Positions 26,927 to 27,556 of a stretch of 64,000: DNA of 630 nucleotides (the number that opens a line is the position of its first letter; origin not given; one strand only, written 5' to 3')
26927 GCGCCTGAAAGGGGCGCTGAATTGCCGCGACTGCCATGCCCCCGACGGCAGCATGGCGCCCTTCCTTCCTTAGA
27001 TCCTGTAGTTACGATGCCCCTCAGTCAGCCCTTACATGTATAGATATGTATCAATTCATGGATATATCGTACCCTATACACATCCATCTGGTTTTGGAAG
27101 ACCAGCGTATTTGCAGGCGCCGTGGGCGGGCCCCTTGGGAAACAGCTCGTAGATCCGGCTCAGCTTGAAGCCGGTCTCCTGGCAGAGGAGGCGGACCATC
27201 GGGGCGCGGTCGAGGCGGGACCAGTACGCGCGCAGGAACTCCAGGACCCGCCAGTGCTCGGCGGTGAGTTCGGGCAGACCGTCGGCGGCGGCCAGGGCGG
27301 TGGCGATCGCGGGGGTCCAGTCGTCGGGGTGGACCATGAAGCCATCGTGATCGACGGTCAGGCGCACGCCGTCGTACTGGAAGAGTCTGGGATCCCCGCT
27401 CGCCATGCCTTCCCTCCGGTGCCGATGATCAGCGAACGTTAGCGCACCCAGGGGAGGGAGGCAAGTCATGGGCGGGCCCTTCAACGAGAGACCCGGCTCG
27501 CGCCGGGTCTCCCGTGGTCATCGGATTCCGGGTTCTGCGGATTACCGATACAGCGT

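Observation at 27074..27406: Bona fide two-cysteine DsrC-type protein with no dsrAB nearby, at the tail of a T9SS/TBDR operon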

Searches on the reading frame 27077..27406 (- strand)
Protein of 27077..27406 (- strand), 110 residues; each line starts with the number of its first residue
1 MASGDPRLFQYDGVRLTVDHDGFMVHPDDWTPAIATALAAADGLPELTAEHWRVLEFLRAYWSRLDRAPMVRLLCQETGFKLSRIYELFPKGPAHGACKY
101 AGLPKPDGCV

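Call 6: search_protein_families(library=pfam, proteins=[window:27077-27406:-], max_evalue=0.01)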
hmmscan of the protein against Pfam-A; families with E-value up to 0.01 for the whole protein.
window:27077-27406:- (110 aa): 1 family
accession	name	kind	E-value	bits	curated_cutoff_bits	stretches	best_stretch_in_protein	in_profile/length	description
PF04358.19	DsrC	-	2.3e-32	112.1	24.9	1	11-110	2-107/107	DsrC like protein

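Call 7: search_protein_families(library=ncbifam, proteins=[window:27077-27406:-], max_evalue=0.01)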
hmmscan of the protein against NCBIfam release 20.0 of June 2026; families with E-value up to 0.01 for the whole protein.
window:27077-27406:- (110 aa): 2 families
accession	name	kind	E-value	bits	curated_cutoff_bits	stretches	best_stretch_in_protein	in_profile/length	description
TIGR03342.1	dsrC_tusE_dsvC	subfamily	6.6e-30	103.7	53.5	1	10-110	2-108/108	TusE/DsrC/DsvC family sulfur relay protein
NF008562.0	PRK11508.1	equivalog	2e-18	66.5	191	1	9-110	2-109/109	sulfurtransferase TusE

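Call 8: find_homologous_proteins(query=window:27077-27406:-)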
Query window:27077-27406:- (110 aa): 2306 proteins with E <= 0.001 among 2313 candidates; the best 120 are listed.
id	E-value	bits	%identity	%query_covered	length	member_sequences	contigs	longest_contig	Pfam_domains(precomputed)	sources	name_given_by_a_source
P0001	4.2e-68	245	95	100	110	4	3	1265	PF04358.20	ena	-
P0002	5.7e-58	212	85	100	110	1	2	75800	PF04358.20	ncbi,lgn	-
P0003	1.0e-56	208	80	100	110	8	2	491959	PF04358.20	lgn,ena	-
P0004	9.1e-56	205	80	100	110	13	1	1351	PF04358.20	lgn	-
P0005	8.6e-52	192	75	100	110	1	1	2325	PF04358.20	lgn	-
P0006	5.6e-47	177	70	100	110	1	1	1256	PF04358.20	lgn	-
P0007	1.1e-44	169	66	95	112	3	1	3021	PF04358.20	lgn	-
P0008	2.8e-43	165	66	95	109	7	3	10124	PF04358.20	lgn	-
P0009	5.3e-43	164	64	98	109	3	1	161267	PF04358.20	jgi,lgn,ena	-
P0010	2.6e-42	162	62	98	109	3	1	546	PF04358.20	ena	-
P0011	5.0e-42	161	59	98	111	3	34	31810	PF04358.20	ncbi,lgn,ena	-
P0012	1.3e-41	159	62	95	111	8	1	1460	PF04358.20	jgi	jgi:TusE/DsrC/DsvC family sulfur relay protein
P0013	2.4e-40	155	61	95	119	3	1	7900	PF04358.20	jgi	-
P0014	5.9e-40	154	60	99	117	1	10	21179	PF04358.20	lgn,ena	-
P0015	1.2e-38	150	61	94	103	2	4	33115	PF04358.20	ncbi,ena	-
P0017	3.7e-36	142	61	93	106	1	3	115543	PF04358.20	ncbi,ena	-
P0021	1.5e-35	140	64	84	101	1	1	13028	PF04358.20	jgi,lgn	jgi:tRNA 2-thiouridine synthesizing protein E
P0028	9.5e-35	137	59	94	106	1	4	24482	PF04358.20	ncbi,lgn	-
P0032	1.8e-34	136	58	93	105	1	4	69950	PF04358.20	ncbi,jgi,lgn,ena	-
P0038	6.4e-34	135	60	86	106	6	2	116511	PF04358.20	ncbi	ncbi:MAG: TusE/DsrC/DsvC family sulfur relay protein [Candidatus Aminicenantales bacterium]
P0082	2.8e-32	129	55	94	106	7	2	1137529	PF04358.20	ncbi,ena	-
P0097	4.4e-32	129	59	85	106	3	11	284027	PF04358.20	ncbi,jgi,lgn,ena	jgi:TusE/DsrC/DsvC family sulfur relay protein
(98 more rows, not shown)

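Call 9: find_encoding_contigs(protein=window:27077-27406:-, flank=10000, max_places=10)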
Protein window:27077-27406:- (110 aa): 1 contig read that carries it; 1 place shown.
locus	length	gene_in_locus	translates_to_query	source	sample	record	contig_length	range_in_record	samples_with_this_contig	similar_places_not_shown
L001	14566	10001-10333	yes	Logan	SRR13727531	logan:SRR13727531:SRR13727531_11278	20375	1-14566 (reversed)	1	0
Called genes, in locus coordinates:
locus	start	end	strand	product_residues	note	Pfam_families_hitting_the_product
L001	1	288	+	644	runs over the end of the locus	PF06452:CBM9_1 (faint)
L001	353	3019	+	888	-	PF13620:CarboxypepD_reg, PF13715:CarbopepD_reg_2, PF07715:Plug (weak), PF00593:TonB_dep_Rec_b-barrel, PF25183:OMP_b-brl_4 (faint), PF14905:OMP_b-brl_3 (weak)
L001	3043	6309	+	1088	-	-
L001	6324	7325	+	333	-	-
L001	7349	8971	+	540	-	PF10091:Glycoamylase, PF18962:Por_Secre_tail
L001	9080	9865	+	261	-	-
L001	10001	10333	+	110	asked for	PF04358:DsrC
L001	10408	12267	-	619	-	PF14522:Cytochrome_C7 (faint), PF14537:Cytochrom_c3_2 (faint)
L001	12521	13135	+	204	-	PF05951:Peptidase_M15_2, PF08291:Peptidase_M15_3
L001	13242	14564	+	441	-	?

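Call 10: search_solved_structures(query=window:27077-27406:-, show_alignments=5, max_evalue=0.01)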
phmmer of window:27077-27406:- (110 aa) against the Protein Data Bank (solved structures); distinct sequences matched with E-value up to 0.01: 8.
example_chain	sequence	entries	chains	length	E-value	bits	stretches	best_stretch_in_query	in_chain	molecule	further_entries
1ji8_A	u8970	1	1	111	1.1e-33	119.4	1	6-110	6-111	dissimilatory siroheme-sulfite reductase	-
2xsj_C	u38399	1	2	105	1.5e-30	109.3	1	8-110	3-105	SULFUR RELAY PROTEIN, TUSE/DSRC/DSVC FAMILY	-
2v4j_C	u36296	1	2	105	2.5e-30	108.5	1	10-110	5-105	SULFITE REDUCTASE, DISSIMILATORY-TYPE SUBUNIT GAMMA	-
3or2_C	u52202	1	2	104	4.9e-28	101.1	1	10-110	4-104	Sulfite redcutase subunit gama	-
3or1_C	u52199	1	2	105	2.4e-27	98.9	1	10-110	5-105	Sulfite reductase gama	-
1yx3_A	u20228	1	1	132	3.6e-25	91.9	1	9-110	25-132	hypothetical protein DsrC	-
1sau_A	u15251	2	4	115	5.8e-21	78.3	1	10-110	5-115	sulfite reductase, desulfoviridin-type subunit gamma | sulfite reductase, desulfoviridin-type subunit gamma (dsvC)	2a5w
7syb_A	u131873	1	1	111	9.3e-06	29.2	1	14-109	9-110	Sulfurtransferase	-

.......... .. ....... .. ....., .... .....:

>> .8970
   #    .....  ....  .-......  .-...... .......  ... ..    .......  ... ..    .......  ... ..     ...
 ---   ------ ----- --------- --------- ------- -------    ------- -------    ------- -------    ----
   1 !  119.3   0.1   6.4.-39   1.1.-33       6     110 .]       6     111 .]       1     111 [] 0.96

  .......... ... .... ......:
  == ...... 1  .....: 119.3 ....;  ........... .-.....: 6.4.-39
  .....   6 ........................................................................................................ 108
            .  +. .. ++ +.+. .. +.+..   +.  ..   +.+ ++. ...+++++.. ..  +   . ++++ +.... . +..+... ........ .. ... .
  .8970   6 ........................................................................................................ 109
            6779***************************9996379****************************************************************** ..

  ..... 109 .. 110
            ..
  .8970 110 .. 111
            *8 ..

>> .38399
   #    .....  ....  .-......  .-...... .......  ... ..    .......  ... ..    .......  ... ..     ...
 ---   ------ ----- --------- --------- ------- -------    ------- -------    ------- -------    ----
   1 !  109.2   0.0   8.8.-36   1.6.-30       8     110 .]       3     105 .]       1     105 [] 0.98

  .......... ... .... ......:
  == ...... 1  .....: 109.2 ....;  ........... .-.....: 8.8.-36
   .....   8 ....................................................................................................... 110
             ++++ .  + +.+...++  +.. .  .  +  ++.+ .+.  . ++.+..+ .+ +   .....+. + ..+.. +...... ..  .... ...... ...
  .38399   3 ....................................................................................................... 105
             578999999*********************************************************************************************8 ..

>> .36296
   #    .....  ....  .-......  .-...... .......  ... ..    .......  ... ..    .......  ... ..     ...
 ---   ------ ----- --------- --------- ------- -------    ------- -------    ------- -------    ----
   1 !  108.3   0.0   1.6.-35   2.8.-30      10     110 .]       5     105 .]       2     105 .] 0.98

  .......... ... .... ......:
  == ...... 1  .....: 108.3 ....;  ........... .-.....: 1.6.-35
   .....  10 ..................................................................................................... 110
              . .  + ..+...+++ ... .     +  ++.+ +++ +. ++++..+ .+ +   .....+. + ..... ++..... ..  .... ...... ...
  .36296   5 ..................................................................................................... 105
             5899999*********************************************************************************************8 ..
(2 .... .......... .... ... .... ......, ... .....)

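Call 11: find_encoding_contigs(protein=P0002, flank=10000, max_places=3)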
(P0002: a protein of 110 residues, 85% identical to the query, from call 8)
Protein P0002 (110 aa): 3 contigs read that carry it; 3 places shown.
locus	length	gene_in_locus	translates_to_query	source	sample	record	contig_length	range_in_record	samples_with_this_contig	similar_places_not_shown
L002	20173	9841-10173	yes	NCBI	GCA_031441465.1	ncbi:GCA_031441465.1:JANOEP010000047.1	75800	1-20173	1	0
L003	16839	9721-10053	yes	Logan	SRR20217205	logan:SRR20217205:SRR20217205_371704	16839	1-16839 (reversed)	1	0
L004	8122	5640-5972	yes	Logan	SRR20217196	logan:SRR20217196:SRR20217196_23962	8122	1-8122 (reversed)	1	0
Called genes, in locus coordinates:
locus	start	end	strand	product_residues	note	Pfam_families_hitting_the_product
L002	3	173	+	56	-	?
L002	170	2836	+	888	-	PF13620:CarboxypepD_reg, PF13715:CarbopepD_reg_2, PF07715:Plug (weak), PF00593:TonB_dep_Rec_b-barrel, PF14905:OMP_b-brl_3 (weak)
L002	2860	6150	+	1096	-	-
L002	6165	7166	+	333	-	-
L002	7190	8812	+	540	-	PF10091:Glycoamylase, PF18962:Por_Secre_tail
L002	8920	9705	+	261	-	-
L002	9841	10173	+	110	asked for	PF04358:DsrC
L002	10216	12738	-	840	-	PF17164:DUF5122 (faint), PF13860:FlgD_ig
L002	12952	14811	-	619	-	PF14522:Cytochrome_C7 (faint), PF14537:Cytochrom_c3_2 (faint)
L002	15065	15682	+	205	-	PF05951:Peptidase_M15_2, PF08291:Peptidase_M15_3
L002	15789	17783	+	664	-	PF13727:CoA_binding_3, PF00106:adh_short (weak), PF01073:3Beta_HSD, PF01370:Epimerase, PF02719:Polysacc_synt_2, PF04321:RmlD_sub_bind, PF08659:KR (weak), PF16363:GDP_Man_Dehyd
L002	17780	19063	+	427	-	-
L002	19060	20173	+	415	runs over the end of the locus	-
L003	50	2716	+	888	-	PF13620:CarboxypepD_reg, PF13715:CarbopepD_reg_2, PF07715:Plug (weak), PF00593:TonB_dep_Rec_b-barrel, PF14905:OMP_b-brl_3 (weak)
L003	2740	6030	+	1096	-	-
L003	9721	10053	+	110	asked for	PF04358:DsrC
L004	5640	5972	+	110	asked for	PF04358:DsrC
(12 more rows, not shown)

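Call 12: find_encoding_contigs(protein=P0003, flank=10000, max_places=3)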
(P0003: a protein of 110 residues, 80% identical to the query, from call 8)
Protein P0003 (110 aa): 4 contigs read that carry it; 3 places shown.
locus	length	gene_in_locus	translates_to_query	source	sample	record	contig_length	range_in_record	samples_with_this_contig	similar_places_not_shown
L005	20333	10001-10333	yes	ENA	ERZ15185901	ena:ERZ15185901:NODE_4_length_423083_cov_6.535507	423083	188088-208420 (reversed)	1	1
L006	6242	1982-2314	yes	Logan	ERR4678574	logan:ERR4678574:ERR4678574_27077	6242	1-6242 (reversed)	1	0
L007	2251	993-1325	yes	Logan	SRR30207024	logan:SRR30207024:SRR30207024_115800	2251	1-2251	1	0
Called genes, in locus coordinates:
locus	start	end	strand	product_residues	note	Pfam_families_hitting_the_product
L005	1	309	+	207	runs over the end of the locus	-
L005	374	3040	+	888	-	PF13620:CarboxypepD_reg, PF13715:CarbopepD_reg_2, PF07715:Plug (weak), PF00593:TonB_dep_Rec_b-barrel, PF14905:OMP_b-brl_3 (faint)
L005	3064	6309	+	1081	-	-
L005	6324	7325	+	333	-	-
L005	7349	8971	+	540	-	PF10091:Glycoamylase, PF18962:Por_Secre_tail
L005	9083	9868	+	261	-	-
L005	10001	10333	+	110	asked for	PF04358:DsrC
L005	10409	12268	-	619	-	PF14522:Cytochrome_C7 (faint), PF14537:Cytochrom_c3_2 (faint)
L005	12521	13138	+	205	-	PF05951:Peptidase_M15_2, PF08291:Peptidase_M15_3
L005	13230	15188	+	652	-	PF13727:CoA_binding_3, PF00106:adh_short (weak), PF04321:RmlD_sub_bind, PF08659:KR (weak), PF01073:3Beta_HSD, PF01370:Epimerase, PF02719:Polysacc_synt_2, PF16363:GDP_Man_Dehyd, +1 more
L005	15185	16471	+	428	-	-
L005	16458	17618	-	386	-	PF13477:Glyco_trans_4_2, PF13439:Glyco_transf_4, PF13579:Glyco_trans_4_4, PF00534:Glycos_transf_1, PF13692:Glyco_trans_1_4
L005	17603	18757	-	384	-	PF13439:Glyco_transf_4, PF13477:Glyco_trans_4_2, PF13579:Glyco_trans_4_4, PF20706:GT4-conflict (weak), PF00534:Glycos_transf_1, PF13692:Glyco_trans_1_4, PF13524:Glyco_trans_1_2 (weak)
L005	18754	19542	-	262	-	PF00535:Glycos_transf_2, PF13641:Glyco_tranf_2_3 (faint), PF10111:Glyco_tranf_2_2 (weak)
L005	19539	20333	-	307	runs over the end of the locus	PF00535:Glycos_transf_2, PF10111:Glyco_tranf_2_2 (weak)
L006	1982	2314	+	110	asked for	PF04358:DsrC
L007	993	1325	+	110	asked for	PF04358:DsrC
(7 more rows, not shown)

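Call 13: find_encoding_contigs(protein=P0009, flank=10000, max_places=3)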
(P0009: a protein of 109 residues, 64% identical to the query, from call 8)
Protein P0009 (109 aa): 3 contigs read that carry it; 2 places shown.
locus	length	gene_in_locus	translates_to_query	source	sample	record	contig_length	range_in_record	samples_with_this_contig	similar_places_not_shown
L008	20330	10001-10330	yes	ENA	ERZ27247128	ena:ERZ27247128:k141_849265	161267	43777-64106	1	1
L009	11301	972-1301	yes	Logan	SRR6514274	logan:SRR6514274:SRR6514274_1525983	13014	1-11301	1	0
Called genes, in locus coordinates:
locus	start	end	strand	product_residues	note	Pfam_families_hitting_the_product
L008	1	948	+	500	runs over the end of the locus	PF02874:ATP-synt_ab_N, PF00006:ATP-synt_ab, PF00306:ATP-synt_ab_C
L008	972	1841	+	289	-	PF00231:ATP-synt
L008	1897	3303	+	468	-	PF02874:ATP-synt_ab_N, PF00006:ATP-synt_ab, PF22919:ATP-synt_VA_C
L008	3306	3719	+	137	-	PF02823:ATP-synt_DE_N, PF00401:ATP-synt_DE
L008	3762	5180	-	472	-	-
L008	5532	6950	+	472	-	PF01704:UDPGP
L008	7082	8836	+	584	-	-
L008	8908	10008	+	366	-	PF02350:Epimerase_2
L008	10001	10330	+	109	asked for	PF04358:DsrC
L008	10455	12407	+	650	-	PF13727:CoA_binding_3, PF00106:adh_short (weak), PF04321:RmlD_sub_bind, PF01073:3Beta_HSD (weak), PF01370:Epimerase, PF02719:Polysacc_synt_2, PF08659:KR (weak), PF16363:GDP_Man_Dehyd, +1 more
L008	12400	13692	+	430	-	PF13440:Polysacc_synt_3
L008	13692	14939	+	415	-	PF04932:Wzy_C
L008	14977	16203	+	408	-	PF13439:Glyco_transf_4, PF13579:Glyco_trans_4_4, PF00534:Glycos_transf_1, PF13692:Glyco_trans_1_4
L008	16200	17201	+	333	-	PF01073:3Beta_HSD, PF01370:Epimerase, PF02719:Polysacc_synt_2, PF04321:RmlD_sub_bind, PF05368:NmrA (weak), PF16363:GDP_Man_Dehyd, PF13460:NAD_binding_10, PF07993:NAD_binding_4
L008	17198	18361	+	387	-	PF13439:Glyco_transf_4, PF13579:Glyco_trans_4_4, PF00534:Glycos_transf_1, PF13692:Glyco_trans_1_4, PF13524:Glyco_trans_1_2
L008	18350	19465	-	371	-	PF00155:Aminotran_1_2, PF00266:Aminotran_5 (faint), PF01041:DegT_DnrJ_EryC1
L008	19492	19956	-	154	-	PF25084:LbH_EIF2B (faint), PF25087:GMPPB_C (faint), PF00132:Hexapep, PF14602:Hexapep_2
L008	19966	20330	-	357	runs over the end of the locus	PF01408:GFO_IDH_MocA, PF22725:GFO_IDH_MocA_C3, PF02894:GFO_IDH_MocA_C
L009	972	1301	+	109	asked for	PF04358:DsrC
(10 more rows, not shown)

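Call 14: find_related_loci(query=window:27077-27406:-, collection=genome_contigs, flank=10000)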
Query window:27077-27406:- (110 aa) in genome_contigs; peptide patterns used: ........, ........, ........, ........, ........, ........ (x = any residue, [..] = any of these).
97 stretches matched a pattern; 10 encode a relative of the query (tblastn E <= 1e-3); 10 distinct loci.
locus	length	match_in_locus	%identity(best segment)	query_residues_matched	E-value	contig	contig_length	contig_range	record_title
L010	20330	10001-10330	82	1-110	1e-56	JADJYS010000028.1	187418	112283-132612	MAG: bacterium isolate Lyne_18-Q3-R50-59_BATAC.526 tig00322479-10-1875480, whole genome shotgun sequence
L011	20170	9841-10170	85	1-110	1e-55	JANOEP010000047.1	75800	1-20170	MAG: bacterium isolate SOY_65_metabat_222 SOY_65_k141_509627, whole genome shotgun sequence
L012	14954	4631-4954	63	3-110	2e-46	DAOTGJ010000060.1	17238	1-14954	MAG TPA_asm: Candidatus Krumholzibacteriia bacterium isolate AMR_MDS_3080 NODE_3995_length_17238_cov_20.968574, whole ge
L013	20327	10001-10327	63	2-110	2e-44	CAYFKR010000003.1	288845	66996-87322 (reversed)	MAG TPA_asm: uncultured Fibrobacteraceae bacterium isolate ERP019367_co1_103 genome assembly, contig: NODE_46_length_288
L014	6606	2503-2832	60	1-110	4e-43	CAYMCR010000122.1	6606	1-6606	MAG TPA_asm: uncultured Fibrobacteraceae bacterium isolate binchicken_co65_219 genome assembly, contig: NODE_41836_lengt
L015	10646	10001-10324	59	3-110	7e-42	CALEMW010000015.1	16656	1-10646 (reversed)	MAG TPA_asm: uncultured bacterium isolate ERR2206774_bin.11_CONCOCT_v1.1_MAG genome assembly, contig: ERZ889078.1756, wh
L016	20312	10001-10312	62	7-110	3e-37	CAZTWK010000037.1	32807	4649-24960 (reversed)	MAG TPA_asm: uncultured Fibrobacteraceae bacterium isolate binchicken_co97_231 genome assembly, contig: NODE_5423_length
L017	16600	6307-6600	44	13-110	5e-28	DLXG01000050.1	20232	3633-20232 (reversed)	MAG TPA_asm: Anaerolineaceae bacterium isolate UBA9135 contig_458, whole genome shotgun sequence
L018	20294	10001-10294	43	13-110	6e-28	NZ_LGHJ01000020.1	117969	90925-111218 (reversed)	Bellilinea caldifistulae strain GOMI-1 contig_13, whole genome shotgun sequence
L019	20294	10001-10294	43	13-110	9e-28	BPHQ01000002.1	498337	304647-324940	MAG: Bellilinea sp. KatS3mg047 DNA, contig_1806, whole genome shotgun sequence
